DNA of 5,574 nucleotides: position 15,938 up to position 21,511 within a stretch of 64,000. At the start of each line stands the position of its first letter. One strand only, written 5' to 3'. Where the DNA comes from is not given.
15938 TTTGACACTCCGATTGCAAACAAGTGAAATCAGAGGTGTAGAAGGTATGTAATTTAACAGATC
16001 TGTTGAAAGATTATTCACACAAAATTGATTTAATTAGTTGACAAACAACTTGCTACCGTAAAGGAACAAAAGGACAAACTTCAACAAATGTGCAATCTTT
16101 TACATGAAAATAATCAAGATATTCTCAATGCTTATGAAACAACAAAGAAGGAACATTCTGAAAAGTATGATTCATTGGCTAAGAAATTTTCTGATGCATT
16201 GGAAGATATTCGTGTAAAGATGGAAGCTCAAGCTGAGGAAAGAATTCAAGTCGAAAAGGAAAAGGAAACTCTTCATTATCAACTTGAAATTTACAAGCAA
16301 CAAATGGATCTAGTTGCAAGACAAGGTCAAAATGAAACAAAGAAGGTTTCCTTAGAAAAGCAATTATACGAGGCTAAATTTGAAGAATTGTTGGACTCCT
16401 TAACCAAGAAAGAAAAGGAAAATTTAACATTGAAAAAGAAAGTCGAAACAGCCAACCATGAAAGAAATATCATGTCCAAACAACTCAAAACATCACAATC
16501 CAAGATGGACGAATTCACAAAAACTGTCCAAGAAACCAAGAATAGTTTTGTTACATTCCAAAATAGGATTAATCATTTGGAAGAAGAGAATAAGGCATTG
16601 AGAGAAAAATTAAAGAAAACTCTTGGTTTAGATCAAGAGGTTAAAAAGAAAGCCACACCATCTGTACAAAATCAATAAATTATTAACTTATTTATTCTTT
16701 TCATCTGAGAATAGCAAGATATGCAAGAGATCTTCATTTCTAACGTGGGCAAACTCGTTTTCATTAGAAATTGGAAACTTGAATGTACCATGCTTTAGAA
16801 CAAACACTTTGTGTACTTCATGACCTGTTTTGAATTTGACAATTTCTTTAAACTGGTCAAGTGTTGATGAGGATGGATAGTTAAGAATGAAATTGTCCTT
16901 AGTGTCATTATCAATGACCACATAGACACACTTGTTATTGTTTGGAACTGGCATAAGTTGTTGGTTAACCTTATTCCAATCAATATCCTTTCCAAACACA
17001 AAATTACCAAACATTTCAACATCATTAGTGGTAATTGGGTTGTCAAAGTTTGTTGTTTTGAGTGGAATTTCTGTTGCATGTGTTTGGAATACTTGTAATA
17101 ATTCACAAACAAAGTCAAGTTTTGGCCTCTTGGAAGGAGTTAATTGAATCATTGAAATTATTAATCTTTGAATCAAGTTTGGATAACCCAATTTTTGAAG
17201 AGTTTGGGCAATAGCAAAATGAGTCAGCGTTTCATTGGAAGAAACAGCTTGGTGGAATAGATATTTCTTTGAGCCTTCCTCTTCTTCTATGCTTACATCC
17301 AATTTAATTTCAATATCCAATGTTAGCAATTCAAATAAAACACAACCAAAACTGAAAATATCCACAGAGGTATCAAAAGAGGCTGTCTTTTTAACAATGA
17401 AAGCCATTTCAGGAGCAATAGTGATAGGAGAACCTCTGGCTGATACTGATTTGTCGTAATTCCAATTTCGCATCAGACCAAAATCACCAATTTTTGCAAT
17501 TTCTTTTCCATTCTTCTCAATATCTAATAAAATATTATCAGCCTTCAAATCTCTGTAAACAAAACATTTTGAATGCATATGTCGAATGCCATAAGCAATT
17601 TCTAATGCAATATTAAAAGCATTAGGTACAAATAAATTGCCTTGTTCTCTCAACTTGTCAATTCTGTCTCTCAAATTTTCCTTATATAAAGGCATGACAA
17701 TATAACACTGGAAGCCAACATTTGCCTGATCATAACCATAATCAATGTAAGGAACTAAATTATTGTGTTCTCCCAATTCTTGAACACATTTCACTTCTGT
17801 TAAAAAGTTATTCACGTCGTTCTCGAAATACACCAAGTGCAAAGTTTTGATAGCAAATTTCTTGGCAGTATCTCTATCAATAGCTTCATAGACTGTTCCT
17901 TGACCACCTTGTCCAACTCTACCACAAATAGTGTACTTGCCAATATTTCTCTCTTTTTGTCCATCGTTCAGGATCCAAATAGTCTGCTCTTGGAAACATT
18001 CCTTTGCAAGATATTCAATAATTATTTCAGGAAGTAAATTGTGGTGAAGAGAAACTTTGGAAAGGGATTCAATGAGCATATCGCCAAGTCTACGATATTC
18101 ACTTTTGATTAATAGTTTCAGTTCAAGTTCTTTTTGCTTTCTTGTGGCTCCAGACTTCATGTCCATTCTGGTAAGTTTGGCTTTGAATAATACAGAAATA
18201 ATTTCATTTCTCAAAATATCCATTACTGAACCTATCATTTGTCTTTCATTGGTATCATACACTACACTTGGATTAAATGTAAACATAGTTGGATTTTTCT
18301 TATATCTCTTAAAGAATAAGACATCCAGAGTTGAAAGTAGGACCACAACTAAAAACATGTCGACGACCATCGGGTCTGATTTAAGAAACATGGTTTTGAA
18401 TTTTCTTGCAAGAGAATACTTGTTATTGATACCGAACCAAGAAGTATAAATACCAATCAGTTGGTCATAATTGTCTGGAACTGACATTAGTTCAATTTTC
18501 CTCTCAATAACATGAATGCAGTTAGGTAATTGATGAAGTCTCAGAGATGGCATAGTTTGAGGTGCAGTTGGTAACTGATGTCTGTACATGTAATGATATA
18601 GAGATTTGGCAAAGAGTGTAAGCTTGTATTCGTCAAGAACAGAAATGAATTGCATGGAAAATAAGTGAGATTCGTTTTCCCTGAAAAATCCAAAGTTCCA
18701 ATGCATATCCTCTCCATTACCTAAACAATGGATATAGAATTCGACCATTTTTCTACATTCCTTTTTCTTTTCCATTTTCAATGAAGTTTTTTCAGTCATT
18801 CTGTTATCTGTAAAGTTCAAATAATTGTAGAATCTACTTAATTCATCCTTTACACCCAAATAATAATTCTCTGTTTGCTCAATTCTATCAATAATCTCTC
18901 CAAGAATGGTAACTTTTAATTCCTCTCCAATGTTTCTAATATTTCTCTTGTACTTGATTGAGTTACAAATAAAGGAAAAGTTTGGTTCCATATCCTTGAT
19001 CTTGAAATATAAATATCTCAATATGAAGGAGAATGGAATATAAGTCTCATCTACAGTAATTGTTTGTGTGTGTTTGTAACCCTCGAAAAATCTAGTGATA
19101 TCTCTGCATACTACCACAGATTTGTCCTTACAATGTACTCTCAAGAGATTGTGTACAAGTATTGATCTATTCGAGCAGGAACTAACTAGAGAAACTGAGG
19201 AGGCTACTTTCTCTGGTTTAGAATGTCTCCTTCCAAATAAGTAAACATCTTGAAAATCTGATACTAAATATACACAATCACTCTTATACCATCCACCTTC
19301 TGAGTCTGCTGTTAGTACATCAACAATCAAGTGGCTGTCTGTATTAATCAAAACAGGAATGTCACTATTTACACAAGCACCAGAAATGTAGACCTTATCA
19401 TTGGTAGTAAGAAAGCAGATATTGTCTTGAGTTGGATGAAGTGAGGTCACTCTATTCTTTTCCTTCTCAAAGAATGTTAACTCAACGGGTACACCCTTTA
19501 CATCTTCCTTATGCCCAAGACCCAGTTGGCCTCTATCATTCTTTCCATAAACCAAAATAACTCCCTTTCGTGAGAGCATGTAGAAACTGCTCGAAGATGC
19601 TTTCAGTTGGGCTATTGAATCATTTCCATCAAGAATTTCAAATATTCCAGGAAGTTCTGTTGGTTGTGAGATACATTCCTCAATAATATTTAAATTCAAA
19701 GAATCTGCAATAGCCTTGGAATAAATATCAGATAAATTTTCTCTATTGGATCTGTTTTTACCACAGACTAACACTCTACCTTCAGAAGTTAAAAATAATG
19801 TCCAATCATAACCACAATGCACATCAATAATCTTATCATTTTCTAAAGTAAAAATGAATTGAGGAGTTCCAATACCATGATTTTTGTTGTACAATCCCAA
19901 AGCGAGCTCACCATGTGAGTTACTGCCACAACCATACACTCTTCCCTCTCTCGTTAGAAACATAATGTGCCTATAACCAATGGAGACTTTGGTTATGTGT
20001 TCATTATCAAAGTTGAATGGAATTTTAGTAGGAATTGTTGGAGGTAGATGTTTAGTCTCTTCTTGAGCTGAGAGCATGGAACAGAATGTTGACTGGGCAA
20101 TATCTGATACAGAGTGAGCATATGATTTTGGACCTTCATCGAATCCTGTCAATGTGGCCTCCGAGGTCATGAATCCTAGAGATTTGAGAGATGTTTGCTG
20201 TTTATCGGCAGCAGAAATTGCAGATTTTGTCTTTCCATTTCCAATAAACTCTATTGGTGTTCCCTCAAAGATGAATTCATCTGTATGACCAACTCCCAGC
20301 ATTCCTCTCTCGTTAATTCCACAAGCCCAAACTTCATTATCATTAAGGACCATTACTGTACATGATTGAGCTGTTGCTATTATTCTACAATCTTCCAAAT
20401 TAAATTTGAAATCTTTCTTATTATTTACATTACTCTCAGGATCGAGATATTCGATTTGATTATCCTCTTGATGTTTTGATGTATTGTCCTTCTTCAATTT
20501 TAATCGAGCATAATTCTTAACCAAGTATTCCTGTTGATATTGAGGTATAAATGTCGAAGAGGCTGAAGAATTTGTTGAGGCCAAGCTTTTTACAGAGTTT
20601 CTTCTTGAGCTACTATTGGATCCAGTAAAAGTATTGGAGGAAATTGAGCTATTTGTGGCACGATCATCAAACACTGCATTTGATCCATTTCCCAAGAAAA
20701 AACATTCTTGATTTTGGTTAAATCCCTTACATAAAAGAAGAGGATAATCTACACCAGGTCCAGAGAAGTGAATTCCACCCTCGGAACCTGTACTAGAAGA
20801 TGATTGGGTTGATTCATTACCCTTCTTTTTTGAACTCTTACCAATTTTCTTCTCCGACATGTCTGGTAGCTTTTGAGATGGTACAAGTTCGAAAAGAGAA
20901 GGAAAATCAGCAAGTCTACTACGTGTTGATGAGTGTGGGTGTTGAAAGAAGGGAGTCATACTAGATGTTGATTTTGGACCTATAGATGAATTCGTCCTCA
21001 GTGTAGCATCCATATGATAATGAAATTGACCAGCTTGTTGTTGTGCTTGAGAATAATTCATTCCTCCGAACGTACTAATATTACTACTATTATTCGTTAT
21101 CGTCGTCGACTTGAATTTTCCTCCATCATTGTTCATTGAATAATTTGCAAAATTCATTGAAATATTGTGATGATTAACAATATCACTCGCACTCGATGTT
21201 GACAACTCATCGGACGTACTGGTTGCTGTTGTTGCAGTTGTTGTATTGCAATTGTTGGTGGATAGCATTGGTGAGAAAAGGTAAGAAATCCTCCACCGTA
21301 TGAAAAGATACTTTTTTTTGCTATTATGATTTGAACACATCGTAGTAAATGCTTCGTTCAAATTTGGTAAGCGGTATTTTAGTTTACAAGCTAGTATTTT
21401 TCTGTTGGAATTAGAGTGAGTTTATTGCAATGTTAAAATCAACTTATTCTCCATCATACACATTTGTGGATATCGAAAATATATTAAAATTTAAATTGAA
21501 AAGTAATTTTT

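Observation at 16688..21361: RCC1 beta-propeller fused to a Ser/Thr kinase in a single 1557-aa intronless ORF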

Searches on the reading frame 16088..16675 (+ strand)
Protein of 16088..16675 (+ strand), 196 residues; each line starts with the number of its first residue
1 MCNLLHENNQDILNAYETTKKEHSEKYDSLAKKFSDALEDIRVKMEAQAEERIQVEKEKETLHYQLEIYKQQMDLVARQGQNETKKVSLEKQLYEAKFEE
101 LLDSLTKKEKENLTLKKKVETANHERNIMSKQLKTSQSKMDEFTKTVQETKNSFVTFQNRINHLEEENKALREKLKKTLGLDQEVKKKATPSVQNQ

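Call 26: search_protein_families(library=pfam, proteins=[window:16088-16675:+], max_evalue=0.001)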
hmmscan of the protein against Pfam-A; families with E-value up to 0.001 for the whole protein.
window:16088-16675:+ (196 aa): 1 family
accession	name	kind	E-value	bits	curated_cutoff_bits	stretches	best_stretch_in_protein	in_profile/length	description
PF09728.14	Taxilin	-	8.2e-14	51.9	30.3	1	1-174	75-253/302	Myosin-like coiled-coil protein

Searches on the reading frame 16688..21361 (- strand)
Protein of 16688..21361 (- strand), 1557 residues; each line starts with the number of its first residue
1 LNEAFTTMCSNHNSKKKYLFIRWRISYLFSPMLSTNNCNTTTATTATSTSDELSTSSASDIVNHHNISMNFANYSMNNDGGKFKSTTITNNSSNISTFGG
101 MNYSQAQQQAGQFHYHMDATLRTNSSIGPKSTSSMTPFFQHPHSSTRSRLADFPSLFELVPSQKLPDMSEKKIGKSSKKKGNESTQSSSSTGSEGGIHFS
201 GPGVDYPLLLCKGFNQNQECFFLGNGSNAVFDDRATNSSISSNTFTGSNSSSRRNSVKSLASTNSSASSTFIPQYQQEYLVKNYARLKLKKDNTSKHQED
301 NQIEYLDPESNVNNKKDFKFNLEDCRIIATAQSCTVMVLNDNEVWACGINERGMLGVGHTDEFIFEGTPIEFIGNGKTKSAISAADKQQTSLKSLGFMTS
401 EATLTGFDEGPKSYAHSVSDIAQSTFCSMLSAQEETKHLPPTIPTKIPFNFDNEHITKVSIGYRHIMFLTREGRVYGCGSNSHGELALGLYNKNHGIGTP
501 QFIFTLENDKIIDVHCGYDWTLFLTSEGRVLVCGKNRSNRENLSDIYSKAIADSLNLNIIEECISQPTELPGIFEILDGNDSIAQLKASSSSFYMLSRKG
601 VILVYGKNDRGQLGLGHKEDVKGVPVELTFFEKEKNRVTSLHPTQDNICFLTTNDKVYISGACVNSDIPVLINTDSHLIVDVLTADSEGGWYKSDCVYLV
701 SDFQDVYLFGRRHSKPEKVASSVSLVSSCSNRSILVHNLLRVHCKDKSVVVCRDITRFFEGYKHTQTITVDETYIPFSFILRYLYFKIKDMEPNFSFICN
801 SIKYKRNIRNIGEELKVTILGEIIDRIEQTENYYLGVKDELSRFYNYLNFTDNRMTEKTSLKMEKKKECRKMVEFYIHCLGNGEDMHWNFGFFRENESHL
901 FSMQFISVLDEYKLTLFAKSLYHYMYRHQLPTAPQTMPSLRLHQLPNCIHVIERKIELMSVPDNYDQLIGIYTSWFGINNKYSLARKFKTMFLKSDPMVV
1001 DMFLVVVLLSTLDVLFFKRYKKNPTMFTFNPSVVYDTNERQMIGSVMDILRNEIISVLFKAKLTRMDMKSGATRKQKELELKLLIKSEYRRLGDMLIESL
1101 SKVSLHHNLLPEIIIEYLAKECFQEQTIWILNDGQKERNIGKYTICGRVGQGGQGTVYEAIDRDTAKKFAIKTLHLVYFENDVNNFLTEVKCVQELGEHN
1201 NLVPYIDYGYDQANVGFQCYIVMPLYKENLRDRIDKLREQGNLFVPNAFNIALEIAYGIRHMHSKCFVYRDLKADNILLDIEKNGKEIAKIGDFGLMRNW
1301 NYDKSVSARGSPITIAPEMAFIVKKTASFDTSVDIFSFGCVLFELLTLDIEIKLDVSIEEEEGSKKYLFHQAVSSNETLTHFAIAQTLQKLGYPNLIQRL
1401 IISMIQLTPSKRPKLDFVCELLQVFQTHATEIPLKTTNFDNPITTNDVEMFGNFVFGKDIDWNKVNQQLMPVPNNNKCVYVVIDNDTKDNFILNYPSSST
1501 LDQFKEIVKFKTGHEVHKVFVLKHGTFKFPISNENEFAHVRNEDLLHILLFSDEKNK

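Call 3: search_protein_families(library=pfam, proteins=[window:16688-21361:-], max_evalue=1)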
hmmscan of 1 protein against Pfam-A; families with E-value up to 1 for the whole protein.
window:16688-21361:- (1557 aa): 5 families
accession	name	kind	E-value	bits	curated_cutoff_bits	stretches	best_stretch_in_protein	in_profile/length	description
PF00069.31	Pkinase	-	2.1e-39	135.9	31.7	1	1143-1416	1-255/263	Protein kinase domain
PF25390.1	WD40_RLD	-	7.9e-37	127.8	150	1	324-665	32-275/363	RCC1-like domain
PF07714.23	PK_Tyr_Ser-Thr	-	1.5e-28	100.3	23.1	1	1148-1418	6-254/258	Protein tyrosine and serine/threonine kinase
PF00415.24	RCC1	-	8.4e-23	81.1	21.7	3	472-524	1-50/50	Regulator of chromosome condensation (RCC1) repeat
PF13540.12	RCC1_2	-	4.2e-22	77.7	22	3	456-484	1-29/30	Regulator of chromosome condensation (RCC1) repeat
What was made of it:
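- On Eukaryotic protein kinase superfamily (active ePK): PF00069 2.1e-39, 135.9 bits against a cut-off of 31.7, aa 1143-1416 matching profile positions 1-255 of 263 (call 3).
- On RCC1-like domain (RLD) proteins: The whole-domain model PF25390 scores 127.8 bits, below its cut-off of 150 (call 3).
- Checked: Domains (Pfam, call 3): Pkinase 2.1e-39 at aa 1143-1416.
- Pfam RCC1, RCC1_2 and WD40_RLD at aa 324-665, and Pkinase at aa 1143-1416 (call 3). Only three repeats pass the Pfam RCC1 model, and WD40_RLD stays under its cut-off (call 3).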

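Call 4: search_solved_structures(query=window:16688-21361:-, max_evalue=0.001)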
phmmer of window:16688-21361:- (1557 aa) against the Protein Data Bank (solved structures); distinct sequences matched with E-value up to 0.001: 2215 (the best 60 are shown).
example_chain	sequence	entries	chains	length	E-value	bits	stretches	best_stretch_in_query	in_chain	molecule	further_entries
4mvf_A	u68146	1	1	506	2.4e-18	68.4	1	1141-1346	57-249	Calcium-dependent protein kinase 2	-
6xzl_A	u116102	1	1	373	6.7e-17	63.6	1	443-540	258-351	Ultraviolet-B receptor UVR8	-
4nc4_A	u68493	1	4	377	6.8e-17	63.6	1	443-542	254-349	Ultraviolet-B receptor UVR8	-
4naa_A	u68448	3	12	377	8.6e-17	63.3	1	443-542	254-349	Ultraviolet-B receptor UVR8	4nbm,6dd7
4dnv_A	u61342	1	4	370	8.8e-17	63.2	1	443-540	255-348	AT5g63860/MGI19_6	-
4dnw_A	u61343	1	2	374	1.2e-16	62.8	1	443-541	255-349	AT5g63860/MGI19_6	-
4d9s_A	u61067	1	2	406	1.5e-16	62.4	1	443-541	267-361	UVB-resistance protein UVR8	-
6xzm_A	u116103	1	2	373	2.1e-16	62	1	443-540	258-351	Ultraviolet-B receptor UVR8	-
6xzn_A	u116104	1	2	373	3e-16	61.5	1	443-540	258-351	Ultraviolet-B receptor UVR8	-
7vgg_B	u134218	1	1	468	3.3e-16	61.4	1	443-541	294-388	Ultraviolet-B receptor UVR8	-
4dnu_A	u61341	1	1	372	3.7e-16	61.2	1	443-540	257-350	AT5g63860/MGI19_6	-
8gqe_B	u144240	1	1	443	7.8e-16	60.1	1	443-541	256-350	Ultraviolet-B receptor UVR8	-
4qam_A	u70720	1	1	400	1.5e-15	59.1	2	449-629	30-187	X-linked retinitis pigmentosa GTPase regulator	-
4jhp_C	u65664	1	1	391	1.7e-15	58.9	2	449-627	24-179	X-linked retinitis pigmentosa GTPase regulator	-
4jhn_A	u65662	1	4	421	2.7e-15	58.3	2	449-628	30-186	X-linked retinitis pigmentosa GTPase regulator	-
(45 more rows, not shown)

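Call 5: find_homologous_proteins(query=window:16688-21361:-, max_evalue=1e-10)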
Query window:16688-21361:- (1557 aa): 3 proteins with E <= 1e-10 among 8000 candidates.
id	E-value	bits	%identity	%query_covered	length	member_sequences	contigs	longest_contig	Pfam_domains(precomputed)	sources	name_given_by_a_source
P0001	0.0e+0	3513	100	98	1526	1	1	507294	PF07714.24,PF00069.32,PF00415.25,PF13540.13,PF25390.2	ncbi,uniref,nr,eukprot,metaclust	ncbi:predicted protein [Naegleria gruberi]|uniref:Predicted protein n=1 Tax=Naegleria gruberi TaxID=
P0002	6.3e-32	128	27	16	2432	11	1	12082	PF00415.25,PF13540.13,PF25384.2,PF25390.2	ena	-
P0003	8.3e-22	95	29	14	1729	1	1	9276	PF00415.25,PF13540.13,PF25384.2,PF25390.2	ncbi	-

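Call 7: find_encoding_contigs(protein=P0001, flank=10000, max_places=3)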
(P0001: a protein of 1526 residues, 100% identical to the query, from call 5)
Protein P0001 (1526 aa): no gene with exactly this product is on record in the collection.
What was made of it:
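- Tried and rejected: An exact look-up of the protein in the contig collection found nothing (call 7).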

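Call 45: list_cluster_members(proteins=[P0001, P0002, P0003])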
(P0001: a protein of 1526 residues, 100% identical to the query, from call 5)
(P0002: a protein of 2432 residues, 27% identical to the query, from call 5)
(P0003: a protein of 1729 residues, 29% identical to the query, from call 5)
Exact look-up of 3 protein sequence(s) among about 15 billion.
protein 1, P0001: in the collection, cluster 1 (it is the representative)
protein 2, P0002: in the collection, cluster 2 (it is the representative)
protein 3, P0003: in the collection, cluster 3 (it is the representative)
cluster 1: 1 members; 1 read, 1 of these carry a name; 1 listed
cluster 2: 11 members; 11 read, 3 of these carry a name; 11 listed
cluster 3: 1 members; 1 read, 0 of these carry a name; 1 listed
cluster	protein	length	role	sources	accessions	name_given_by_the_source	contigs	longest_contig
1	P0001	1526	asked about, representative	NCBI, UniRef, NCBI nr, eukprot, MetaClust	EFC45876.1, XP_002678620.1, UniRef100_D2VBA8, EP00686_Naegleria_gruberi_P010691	predicted protein [Naegleria gruberi] | Predicted protein n=1 Tax=Naegleria gruberi TaxID=5762 RepID=D2VBA8_NAEGR | uncharacterized protein NAEGRDRAFT_66150 [Naegleria gruberi]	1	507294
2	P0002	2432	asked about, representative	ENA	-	-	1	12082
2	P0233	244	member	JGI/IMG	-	hypothetical protein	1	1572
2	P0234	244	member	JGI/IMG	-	hypothetical protein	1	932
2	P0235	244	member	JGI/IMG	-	hypothetical protein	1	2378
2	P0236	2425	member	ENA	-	-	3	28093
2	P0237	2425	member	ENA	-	-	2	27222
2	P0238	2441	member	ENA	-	-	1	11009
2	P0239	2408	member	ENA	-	-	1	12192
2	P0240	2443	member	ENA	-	-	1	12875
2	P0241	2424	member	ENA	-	-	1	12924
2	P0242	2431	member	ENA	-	-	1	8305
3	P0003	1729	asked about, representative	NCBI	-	-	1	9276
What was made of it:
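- Checked: The public model P0001 (EFC45876.1 / XP_002678620.1 / D2VBA8, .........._66150) is 1526 aa and 100% identical, so it starts at 21268 and has a single exon (calls 5, 45).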

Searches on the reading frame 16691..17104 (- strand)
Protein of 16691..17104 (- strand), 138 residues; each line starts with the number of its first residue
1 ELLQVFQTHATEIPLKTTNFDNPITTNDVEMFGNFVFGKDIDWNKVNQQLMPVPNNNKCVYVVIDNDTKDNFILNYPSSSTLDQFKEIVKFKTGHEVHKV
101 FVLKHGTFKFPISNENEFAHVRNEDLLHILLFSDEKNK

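Call 16: search_protein_families(library=pfam, proteins=[window:16691-17104:-], max_evalue=10)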
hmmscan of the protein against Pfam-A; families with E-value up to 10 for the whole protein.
window:16691-17104:- (138 aa): 0 families

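Call 78: search_solved_structures(query=window:16691-17104:-, max_evalue=10, show_alignments=2)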
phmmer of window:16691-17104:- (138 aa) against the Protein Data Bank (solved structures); distinct sequences matched with E-value up to 10: 0.
